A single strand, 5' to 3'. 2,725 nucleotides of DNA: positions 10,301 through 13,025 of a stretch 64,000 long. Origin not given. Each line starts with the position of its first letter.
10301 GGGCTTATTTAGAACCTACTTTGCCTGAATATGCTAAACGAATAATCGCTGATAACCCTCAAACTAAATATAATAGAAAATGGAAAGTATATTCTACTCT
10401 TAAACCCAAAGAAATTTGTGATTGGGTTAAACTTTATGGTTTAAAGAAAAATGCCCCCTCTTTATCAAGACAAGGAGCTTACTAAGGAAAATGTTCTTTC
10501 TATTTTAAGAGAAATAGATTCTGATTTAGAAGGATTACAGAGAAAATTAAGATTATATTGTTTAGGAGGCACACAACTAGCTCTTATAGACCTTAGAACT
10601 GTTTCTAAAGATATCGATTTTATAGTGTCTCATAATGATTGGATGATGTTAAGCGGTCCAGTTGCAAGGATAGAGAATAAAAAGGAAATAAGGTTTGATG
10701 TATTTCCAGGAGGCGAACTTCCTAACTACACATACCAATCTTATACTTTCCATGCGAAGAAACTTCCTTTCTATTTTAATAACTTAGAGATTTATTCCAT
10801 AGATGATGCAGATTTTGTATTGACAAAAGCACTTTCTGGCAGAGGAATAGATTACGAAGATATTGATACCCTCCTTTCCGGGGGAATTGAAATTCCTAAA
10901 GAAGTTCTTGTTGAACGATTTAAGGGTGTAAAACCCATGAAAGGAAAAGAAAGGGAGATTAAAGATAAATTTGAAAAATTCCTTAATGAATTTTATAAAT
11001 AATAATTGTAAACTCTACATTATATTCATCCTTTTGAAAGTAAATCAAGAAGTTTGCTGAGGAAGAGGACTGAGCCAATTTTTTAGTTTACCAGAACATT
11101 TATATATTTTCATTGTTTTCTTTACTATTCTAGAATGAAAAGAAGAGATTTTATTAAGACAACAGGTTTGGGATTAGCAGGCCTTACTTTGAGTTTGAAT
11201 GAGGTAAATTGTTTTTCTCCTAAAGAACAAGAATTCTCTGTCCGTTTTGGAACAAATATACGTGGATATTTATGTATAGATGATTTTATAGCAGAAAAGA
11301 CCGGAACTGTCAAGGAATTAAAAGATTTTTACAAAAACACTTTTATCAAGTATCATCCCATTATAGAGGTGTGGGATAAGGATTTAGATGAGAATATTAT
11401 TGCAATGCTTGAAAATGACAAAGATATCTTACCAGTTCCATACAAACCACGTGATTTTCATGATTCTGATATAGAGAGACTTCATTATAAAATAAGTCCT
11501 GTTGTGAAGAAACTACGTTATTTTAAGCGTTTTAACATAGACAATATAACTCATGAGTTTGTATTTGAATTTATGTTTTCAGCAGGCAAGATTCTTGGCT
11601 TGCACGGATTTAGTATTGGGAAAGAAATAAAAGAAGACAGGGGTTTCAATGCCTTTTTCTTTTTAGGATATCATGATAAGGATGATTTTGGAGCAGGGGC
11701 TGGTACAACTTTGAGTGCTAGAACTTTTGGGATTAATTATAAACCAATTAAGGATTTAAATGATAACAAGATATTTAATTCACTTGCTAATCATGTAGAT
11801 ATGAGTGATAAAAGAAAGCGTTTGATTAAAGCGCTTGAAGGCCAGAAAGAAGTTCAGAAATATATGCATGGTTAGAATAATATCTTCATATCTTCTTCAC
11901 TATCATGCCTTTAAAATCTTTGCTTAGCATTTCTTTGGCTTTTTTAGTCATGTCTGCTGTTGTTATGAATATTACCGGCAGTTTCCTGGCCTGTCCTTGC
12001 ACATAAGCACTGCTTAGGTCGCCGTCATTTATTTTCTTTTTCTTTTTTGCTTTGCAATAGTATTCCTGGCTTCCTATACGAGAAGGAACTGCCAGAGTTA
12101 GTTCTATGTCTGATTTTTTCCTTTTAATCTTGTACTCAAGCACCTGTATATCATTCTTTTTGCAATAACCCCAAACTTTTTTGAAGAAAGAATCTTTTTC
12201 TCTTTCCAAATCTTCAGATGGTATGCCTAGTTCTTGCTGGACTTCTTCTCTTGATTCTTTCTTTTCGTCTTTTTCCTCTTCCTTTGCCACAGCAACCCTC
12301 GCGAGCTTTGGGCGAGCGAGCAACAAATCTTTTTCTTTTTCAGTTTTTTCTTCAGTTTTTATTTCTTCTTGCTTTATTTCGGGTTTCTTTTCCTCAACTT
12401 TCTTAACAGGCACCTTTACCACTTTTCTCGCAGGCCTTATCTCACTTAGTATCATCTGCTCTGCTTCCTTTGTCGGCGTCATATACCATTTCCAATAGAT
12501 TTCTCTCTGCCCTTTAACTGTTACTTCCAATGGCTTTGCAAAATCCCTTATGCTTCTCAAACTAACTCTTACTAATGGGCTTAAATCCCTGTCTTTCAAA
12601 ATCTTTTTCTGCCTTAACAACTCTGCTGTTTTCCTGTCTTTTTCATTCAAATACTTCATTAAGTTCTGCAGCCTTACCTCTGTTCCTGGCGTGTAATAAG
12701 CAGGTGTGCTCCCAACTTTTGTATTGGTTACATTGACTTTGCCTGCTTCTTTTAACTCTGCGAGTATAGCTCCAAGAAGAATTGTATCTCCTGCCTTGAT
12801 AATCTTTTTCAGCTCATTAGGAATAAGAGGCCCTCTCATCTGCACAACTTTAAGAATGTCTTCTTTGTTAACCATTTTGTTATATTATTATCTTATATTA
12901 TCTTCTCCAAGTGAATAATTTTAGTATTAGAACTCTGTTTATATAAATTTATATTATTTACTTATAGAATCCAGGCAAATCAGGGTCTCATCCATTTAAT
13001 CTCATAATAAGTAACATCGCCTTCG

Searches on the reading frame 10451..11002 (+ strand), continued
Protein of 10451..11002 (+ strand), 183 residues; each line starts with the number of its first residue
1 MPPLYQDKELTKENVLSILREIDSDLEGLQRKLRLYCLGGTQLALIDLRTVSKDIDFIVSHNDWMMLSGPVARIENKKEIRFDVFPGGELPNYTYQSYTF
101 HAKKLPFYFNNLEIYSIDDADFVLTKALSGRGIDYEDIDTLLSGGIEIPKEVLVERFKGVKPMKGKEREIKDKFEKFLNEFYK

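Call 60: fold_search(model_id=the predicted structure, library=pdb)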
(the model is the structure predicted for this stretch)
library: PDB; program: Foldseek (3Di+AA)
matches with E <= 10: 427; with E <= 0.001: 0
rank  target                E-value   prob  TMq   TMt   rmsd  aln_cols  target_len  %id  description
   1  7m0d_A                1.2e-03  0.95  0.30  0.18  12.4       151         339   14  Pre-catalytic quaternary complex of DNA Polymerase Lambda with bound complementary DSB substrate and incoming dUMPNPP (released 2022-03-16)
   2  8an4_B                1.9e-03  1.00  0.50  0.49   5.0       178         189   15  MenT1 toxin (rv0078a) from Mycobacterium tuberculosis H37Rv (released 2023-08-02)
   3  7m0d_B                2.4e-03  0.91  0.30  0.18  12.3       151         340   14  Pre-catalytic quaternary complex of DNA Polymerase Lambda with bound complementary DSB substrate and incoming dUMPNPP (released 2022-03-16)
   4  7m0e_A                3.3e-03  0.85  0.30  0.19  12.4       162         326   13  Pre-catalytic synaptic complex of DNA Polymerase Lambda with gapped DSB substrate and incoming dUMPNPP (released 2022-03-16)
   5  8an5_B                3.8e-03  1.00  0.50  0.50   4.8       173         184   14  MenAT1 toxin-antitoxin complex (rv0078a-rv0078b) from Mycobacterium tuberculosis H37Rv (released 2023-08-02)
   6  5uvd                  3.8e-03  0.99  0.50  0.44   6.5       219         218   12  Crystal structure of an antigenic nucleotidyltransferase-like protein from Paracoccidioides brasiliensis (released 2018-01-31)
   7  3uq0_A                4.0e-03  0.91  0.28  0.18  11.3       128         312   13  Crystal structure of the post-catalytic product complex of polymerase lambda with an rAMP at the primer terminus. (released 2012-05-23)
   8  4xq8_A                4.3e-03  0.89  0.28  0.22  11.9       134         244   13  Human DNA polymerase lambda- MgdATP binary complex and complex with 6 paired DNA (released 2016-02-24)
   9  5ddm_A                4.5e-03  0.87  0.28  0.22  11.9       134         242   13  Human DNA polymerase lambda- Apoenzyme and complex with 6 paired DNA (released 2016-02-24)
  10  3c5f_MODEL_1_A        4.5e-03  0.85  0.30  0.19  12.5       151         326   13  Structure of a binary complex of the R517A Pol lambda mutant (released 2008-09-02)
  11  3upq_A                4.8e-03  0.90  0.28  0.18  11.3       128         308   13  Crystal structure of the pre-catalytic ternary complex of polymerase lambda with an rATP analog opposite a templating  (released 2012-05-23)
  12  4xrh_A                4.8e-03  0.87  0.28  0.22  11.8       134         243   13  Human DNA polymerase lambda- MgdTTP binary and complex with 6 paired DNA (released 2016-02-24)
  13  5cp2_A                5.1e-03  0.87  0.28  0.22  11.8       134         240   13  Human DNA polymerase lambda L431A mutant- Apoenzyme and complex with 6 paired DNA (released 2016-02-24)
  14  4k4h_M                5.1e-03  0.87  0.29  0.18  10.6       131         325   13  Ternary crystal structures of a human DNA POLYMERASE LAMBDA IN COMPLEX WITH DNA AND (-)3TC-TP. (released 2014-07-16)
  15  4xq8_B                5.1e-03  0.82  0.29  0.23  12.1       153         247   13  Human DNA polymerase lambda- MgdATP binary complex and complex with 6 paired DNA (released 2016-02-24)
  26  8an4_A                9.5e-03  0.99  0.46  0.44   6.5       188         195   15  MenT1 toxin (rv0078a) from Mycobacterium tuberculosis H37Rv (released 2023-08-02)
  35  8an5_A                1.3e-02  0.99  0.50  0.48   6.8       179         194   15  MenAT1 toxin-antitoxin complex (rv0078a-rv0078b) from Mycobacterium tuberculosis H37Rv (released 2023-08-02)
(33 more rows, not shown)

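Call 78: get_annotated_region(hit=H20, flank=1500)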
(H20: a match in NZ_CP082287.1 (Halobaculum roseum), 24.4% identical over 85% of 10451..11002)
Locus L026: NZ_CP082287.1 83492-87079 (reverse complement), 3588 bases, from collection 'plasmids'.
description: Halobaculum roseum strain CGMCC 1.15501 plasmid unnamed1, complete sequence
organism: Halobaculum roseum (NCBI taxid 2175149)
taxonomy: Archaea; Euryarchaeota; Halobacteria; Halobacteriales; Haloferacaceae; Halobaculum; Halobaculum roseum
host: -; source: cell culture; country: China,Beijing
typing (MOB-suite, as given by PLSDB): non-mobilizable; mating-pair formation MPF_T
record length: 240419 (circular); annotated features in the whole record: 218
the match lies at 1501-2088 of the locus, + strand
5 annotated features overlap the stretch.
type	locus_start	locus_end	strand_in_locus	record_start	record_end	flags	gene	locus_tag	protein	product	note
CDS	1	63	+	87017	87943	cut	-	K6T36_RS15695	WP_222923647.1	MarR family transcriptional regulator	GO:0006355 - regulation of DNA-templated transcription [Evidence IEA]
CDS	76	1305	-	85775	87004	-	-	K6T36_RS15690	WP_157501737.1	RNA-guided endonuclease TnpB family protein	-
CDS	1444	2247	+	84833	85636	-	-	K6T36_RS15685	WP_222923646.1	DUF6036 family nucleotidyltransferase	-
CDS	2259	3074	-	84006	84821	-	-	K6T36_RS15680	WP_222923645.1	hypothetical protein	-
CDS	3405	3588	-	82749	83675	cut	-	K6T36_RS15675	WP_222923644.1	thiamine-phosphate synthase family protein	-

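Call 79: get_annotated_region(hit=H16, flank=1500)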
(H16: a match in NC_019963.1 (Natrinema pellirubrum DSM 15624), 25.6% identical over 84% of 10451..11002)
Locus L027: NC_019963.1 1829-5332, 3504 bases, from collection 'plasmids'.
description: Natrinema pellirubrum DSM 15624 plasmid pNATPE02, complete sequence
organism: Natrinema pellirubrum DSM 15624 (NCBI taxid 797303)
taxonomy: Archaea; Euryarchaeota; Halobacteria; Halobacteriales; Natrialbaceae; Natrinema; Natrinema pellirubrum; Natrinema pellirubrum DSM 15624
host: -; source: -; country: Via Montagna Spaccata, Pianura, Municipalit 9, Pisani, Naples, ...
typing (MOB-suite, as given by PLSDB): non-mobilizable; mating-pair formation MPF_T
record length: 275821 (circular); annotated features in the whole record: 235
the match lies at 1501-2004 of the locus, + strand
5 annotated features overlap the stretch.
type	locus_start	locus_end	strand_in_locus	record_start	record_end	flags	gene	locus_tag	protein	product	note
CDS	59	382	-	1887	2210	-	-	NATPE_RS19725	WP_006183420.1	hypothetical protein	-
CDS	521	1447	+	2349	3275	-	-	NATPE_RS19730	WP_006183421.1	MarR family transcriptional regulator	GO:0006355 - regulation of DNA-templated transcription [Evidence IEA]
CDS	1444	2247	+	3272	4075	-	-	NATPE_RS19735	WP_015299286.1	DUF6036 family nucleotidyltransferase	-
CDS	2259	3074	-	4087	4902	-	-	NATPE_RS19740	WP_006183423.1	hypothetical protein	-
CDS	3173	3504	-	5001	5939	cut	-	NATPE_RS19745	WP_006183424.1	ArdC-like ssDNA-binding domain-containing protein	-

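Call 80: get_annotated_region(hit=H19, flank=1500)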
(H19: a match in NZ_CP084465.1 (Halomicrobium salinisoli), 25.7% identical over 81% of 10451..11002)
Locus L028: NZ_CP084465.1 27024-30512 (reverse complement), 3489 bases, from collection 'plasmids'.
description: Halomicrobium salinisoli strain LT50 plasmid unnamed2, complete sequence
organism: Halomicrobium salinisoli (NCBI taxid 2878391)
taxonomy: Archaea; Euryarchaeota; Halobacteria; Halobacteriales; Haloarculaceae; Halomicrobium; Halomicrobium salinisoli
host: -; source: cell culture,gobi saline soil; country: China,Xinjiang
typing (MOB-suite, as given by PLSDB): non-mobilizable
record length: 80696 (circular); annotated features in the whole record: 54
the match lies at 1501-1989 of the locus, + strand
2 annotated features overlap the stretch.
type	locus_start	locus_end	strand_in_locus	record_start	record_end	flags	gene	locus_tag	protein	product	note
CDS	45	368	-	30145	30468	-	-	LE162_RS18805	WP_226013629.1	hypothetical protein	-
CDS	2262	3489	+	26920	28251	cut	-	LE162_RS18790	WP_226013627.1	ABC transporter permease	-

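Call 97: search_protein_families(library=phrogs, proteins=[window:10451-11002:+], max_evalue=0.01)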
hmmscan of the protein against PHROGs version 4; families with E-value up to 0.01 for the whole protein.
window:10451-11002:+ (183 aa): 0 families

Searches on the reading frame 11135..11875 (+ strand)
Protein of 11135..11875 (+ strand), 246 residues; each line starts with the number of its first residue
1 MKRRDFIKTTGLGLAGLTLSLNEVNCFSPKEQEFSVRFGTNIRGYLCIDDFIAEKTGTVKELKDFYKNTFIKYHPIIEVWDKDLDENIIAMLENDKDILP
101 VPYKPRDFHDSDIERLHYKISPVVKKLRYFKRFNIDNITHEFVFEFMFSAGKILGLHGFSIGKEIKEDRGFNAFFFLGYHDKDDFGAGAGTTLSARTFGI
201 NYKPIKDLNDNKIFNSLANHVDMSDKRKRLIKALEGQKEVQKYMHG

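Call 4: search_protein_families(library=pfam, proteins=[window:11135-11875:+], max_evalue=0.1)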
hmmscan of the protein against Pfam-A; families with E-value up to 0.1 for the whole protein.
window:11135-11875:+ (246 aa): 1 family
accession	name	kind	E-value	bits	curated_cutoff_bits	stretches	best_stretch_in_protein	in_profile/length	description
PF10518.14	TAT_signal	-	0.059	13.8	22.7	1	1-19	2-20/21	TAT (twin-arginine translocation) pathway signal sequence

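Call 11: find_encoding_contigs(protein=window:11135-11875:+, flank=10000, max_places=10)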
Protein window:11135-11875:+ (246 aa): 1 contig read that carries it; 1 place shown.
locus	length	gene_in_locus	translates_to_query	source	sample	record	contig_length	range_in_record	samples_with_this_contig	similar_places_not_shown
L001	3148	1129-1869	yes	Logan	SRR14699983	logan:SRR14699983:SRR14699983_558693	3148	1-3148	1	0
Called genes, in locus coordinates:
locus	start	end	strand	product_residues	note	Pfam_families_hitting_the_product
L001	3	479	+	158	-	?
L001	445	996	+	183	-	PF19502:DUF6036 (weak)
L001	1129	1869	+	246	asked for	-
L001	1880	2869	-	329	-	-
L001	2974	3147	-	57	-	?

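Call 39: find_homologous_proteins(query=window:11135-11875:+, max_evalue=0.001)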
Query window:11135-11875:+ (246 aa): 1 proteins with E <= 0.001 among 609 candidates.
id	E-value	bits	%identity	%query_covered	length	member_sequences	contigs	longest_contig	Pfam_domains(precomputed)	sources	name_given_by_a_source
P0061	3.0e-163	559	100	100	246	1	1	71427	-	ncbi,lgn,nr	ncbi:hypothetical protein KY348_00285 [Candidatus Woesearchaeota archaeon]|nr:hypothetical protein [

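Call 43: search_protein_families(library=ncbifam, proteins=[window:11135-11875:+], max_evalue=0.1)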
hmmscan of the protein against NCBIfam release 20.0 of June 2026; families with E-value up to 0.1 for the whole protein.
window:11135-11875:+ (246 aa): 2 families
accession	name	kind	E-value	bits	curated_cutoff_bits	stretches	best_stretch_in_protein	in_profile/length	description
TIGR01409.1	TAT_signal_seq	domain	0.017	15.5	16.7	1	3-21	3-21/29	twin-arginine translocation signal domain-containing protein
NF038232.1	STM3845_fam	equivalog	0.055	13.2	100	1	44-144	92-187/277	retron St85 family effector protein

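Call 97: search_protein_families(library=phrogs, proteins=[window:11135-11875:+], max_evalue=0.01)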
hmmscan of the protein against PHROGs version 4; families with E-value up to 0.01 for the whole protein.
window:11135-11875:+ (246 aa): 0 families

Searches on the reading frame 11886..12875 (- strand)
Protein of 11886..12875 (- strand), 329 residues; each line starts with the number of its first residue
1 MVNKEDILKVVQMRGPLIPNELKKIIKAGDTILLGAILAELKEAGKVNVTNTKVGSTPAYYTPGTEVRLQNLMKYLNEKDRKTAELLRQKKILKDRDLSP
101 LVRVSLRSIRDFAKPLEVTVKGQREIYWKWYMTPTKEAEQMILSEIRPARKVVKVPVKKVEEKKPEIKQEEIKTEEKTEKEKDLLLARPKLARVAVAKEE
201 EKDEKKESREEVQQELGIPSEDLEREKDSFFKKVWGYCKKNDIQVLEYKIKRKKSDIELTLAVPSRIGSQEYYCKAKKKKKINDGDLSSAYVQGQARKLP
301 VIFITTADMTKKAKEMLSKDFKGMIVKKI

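Call 4: search_protein_families(library=pfam, proteins=[window:11886-12875:-], max_evalue=0.1)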
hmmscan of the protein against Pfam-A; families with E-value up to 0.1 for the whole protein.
window:11886-12875:- (329 aa): 5 families
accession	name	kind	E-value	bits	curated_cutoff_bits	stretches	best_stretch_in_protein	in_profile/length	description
PF22607.2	FAD_binding-like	-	0.0085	16.5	27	0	120-169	51-102/130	FAD binding domain-like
PF05719.16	GPP34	-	0.0094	16.5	29.1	1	32-91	27-88/201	Golgi phosphoprotein 3 (GPP34)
PF22854.2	VEGFR1-3_N_Ig-like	-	0.014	15.9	35.4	1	115-146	28-59/110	VEGFR1-3, N-terminal Ig-like domain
PF04471.18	Mrr_cat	-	0.083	13.5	21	0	249-319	28-99/115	Restriction endonuclease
PF00072.30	Response_reg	-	0.087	13.4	30.2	0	291-329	63-101/111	Response regulator receiver domain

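Call 13: find_encoding_contigs(protein=window:11886-12875:-, flank=10000, max_places=10)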
Protein window:11886-12875:- (329 aa): 1 contig read that carries it; 1 place shown.
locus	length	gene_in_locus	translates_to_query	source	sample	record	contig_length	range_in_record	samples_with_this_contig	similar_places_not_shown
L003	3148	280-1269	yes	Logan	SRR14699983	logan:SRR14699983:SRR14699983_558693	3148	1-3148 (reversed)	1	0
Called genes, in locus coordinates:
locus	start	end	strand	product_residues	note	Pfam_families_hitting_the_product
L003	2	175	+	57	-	?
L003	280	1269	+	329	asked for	-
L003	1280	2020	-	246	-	-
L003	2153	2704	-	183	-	PF19502:DUF6036 (weak)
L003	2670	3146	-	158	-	?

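Call 30: find_related_loci(query=A3, collection=genome_contigs, flank=6000)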
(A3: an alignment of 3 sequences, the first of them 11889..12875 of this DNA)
Query A3 (329 aa) in genome_contigs; peptide patterns used: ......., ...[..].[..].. (x = any residue, [..] = any of these).
322 stretches matched a pattern; 7 encode a relative of the query (tblastn E <= 1e-3); 7 distinct loci.
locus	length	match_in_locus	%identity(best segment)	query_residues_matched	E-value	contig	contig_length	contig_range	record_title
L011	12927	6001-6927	75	1-326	1e-154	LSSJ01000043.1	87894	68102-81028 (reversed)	MAG: Euryarchaeota archaeon SM23-78 WORSMTZ_786, whole genome shotgun sequence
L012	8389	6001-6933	66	2-329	1e-134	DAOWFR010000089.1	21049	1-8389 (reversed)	MAG TPA_asm: Methanobacteriota archaeon isolate CSMAG_1970 CSMAG_1970_k141_862535_length_21049_cov_12.0000, whole genome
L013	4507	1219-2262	60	1-329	4e-129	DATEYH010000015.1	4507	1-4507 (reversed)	MAG TPA_asm: Candidatus Nanoarchaeia archaeon isolate SMAG_U8440 k141_58501, whole genome shotgun sequence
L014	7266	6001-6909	67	1-326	2e-126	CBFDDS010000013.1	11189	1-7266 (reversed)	MAG TPA_asm: Candidatus Woesearchaeota archaeon isolate SRR26215674_binner13_Refined_91 genome assembly, contig: ERZ2507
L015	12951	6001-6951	61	2-324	2e-121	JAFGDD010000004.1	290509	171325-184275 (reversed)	MAG: Candidatus Woesearchaeota archaeon isolate Zod_Metabat.1155 k87_2261361, whole genome shotgun sequence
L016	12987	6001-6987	56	1-329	1e-119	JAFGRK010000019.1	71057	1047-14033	MAG: Candidatus Woesearchaeota archaeon isolate Zod_Metabat.825 k87_9256354, whole genome shotgun sequence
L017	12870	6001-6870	31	4-288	2e-39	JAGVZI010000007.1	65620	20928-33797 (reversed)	Candidatus Woesearchaeota archaeon isolate RIFCSPLOWO2_01_FULL_35_31 rifcsplowo2_01_scaffold_2756, whole genome shotgun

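Call 43: search_protein_families(library=ncbifam, proteins=[window:11886-12875:-], max_evalue=0.1)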
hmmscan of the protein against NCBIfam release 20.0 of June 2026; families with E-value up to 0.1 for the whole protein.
window:11886-12875:- (329 aa): 2 families
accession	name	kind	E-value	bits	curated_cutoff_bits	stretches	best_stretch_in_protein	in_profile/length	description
NF047993.1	RP439FamHumup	equivalog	0.012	14.5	250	1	195-264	33-98/387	RP439 family protein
NF040689.1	MtrAB_MtrA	equivalog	0.045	13.1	300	1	227-262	168-203/219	MtrAB system response regulator MtrA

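Call 51: search_protein_families(library=pfam, proteins=[L012:6969-7364:-], max_evalue=0.05)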
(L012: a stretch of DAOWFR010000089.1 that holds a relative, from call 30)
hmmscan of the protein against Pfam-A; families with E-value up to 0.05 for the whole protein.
L012:6969-7364:- (131 aa): 0 families
